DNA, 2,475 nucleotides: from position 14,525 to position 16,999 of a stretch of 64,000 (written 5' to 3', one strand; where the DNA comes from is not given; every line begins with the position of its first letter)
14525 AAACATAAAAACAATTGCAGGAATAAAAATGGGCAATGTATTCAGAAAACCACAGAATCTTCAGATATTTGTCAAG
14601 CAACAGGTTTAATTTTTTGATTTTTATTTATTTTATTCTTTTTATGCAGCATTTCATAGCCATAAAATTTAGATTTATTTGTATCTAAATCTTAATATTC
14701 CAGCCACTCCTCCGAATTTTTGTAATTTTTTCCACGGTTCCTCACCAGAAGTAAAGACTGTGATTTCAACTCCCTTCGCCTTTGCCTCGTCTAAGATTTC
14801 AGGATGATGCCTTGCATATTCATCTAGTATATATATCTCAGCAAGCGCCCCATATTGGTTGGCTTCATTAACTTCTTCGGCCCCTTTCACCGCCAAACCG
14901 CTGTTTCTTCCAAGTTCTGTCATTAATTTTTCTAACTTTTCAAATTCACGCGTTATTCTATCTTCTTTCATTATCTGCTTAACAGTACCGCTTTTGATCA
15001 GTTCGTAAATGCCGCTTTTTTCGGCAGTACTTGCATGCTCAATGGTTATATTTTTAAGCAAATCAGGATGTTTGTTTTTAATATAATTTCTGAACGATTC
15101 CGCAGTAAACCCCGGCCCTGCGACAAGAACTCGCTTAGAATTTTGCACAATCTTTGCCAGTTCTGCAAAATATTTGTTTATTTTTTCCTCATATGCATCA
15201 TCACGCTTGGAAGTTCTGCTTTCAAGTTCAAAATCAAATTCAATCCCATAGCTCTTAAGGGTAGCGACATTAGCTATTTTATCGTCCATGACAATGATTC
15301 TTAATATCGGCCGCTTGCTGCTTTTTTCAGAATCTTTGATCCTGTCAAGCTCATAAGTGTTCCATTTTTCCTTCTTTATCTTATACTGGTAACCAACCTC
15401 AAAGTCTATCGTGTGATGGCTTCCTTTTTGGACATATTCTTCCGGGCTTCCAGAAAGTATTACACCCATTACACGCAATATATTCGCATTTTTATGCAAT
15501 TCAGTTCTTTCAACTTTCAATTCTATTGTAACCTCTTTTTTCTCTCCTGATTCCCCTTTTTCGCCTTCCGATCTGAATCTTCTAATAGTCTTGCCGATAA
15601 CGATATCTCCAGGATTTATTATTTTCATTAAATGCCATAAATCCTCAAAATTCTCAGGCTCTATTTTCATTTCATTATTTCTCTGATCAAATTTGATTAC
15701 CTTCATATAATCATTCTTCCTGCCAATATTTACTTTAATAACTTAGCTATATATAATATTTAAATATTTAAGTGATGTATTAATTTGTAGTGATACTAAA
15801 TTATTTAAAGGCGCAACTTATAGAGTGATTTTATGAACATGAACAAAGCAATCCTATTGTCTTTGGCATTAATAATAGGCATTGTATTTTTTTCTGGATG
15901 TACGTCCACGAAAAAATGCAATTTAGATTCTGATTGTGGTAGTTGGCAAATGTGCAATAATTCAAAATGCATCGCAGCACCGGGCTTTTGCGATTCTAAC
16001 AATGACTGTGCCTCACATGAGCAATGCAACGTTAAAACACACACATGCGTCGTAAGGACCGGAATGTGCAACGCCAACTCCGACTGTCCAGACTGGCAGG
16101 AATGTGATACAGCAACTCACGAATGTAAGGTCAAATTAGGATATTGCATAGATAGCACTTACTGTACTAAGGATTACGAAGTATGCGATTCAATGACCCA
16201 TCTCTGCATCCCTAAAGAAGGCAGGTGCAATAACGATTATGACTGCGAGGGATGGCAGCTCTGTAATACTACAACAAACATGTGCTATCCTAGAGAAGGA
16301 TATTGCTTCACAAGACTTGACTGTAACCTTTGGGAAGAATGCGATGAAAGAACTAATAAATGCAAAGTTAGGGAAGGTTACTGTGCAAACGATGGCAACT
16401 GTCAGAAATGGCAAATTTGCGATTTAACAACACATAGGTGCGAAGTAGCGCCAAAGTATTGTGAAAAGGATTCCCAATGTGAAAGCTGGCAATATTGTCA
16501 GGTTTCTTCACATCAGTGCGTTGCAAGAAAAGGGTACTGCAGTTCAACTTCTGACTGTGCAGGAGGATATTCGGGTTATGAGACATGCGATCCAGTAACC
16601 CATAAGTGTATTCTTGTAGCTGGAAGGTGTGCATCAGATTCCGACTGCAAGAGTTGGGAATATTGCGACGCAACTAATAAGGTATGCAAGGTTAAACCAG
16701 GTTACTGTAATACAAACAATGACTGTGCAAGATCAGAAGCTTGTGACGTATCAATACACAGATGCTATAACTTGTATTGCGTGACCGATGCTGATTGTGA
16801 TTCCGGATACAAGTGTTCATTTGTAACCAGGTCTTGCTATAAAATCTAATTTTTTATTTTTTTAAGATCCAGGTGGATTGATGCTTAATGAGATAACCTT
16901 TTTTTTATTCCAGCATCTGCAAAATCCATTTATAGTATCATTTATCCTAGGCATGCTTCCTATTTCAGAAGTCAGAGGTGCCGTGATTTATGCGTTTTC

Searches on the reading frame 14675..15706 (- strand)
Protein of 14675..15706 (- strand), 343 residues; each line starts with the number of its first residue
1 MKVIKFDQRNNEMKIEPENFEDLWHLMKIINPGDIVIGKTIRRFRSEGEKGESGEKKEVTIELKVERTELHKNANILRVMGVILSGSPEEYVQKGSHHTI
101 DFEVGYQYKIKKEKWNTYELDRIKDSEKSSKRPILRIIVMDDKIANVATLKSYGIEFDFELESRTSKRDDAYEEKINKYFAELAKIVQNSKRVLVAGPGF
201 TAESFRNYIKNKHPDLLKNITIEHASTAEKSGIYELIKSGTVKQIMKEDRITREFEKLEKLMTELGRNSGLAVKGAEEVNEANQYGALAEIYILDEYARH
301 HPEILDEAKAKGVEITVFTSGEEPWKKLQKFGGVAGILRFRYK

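Call 69: search_protein_families(library=pfam, proteins=[window:14675-15706:-], max_evalue=1e-8)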
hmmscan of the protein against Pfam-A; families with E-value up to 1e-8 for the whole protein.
window:14675-15706:- (343 aa): 3 families
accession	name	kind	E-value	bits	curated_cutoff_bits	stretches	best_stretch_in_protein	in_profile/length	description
PF03463.20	eRF1_1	-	3.9e-28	98.4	23.8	1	1-126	1-122/123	eRF1 domain 1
PF03465.20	eRF1_3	-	9.2e-13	49.1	25.8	1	252-341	2-105/106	eRF1 domain 3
PF03464.20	eRF1_2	-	5.4e-10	40.1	27.1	1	137-247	4-132/133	eRF1 domain 2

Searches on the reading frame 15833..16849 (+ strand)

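Call 69: search_protein_families(library=pfam, proteins=[window:15833-16849:+], max_evalue=1e-8)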
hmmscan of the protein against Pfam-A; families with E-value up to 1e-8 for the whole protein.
window:15833-16849:+ (338 aa): 1 family
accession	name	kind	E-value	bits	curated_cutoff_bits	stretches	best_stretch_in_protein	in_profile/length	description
PF19232.4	DUF5885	-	1.2e-15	58.1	33.2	0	25-109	30-113/265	Family of unknown function (DUF5885)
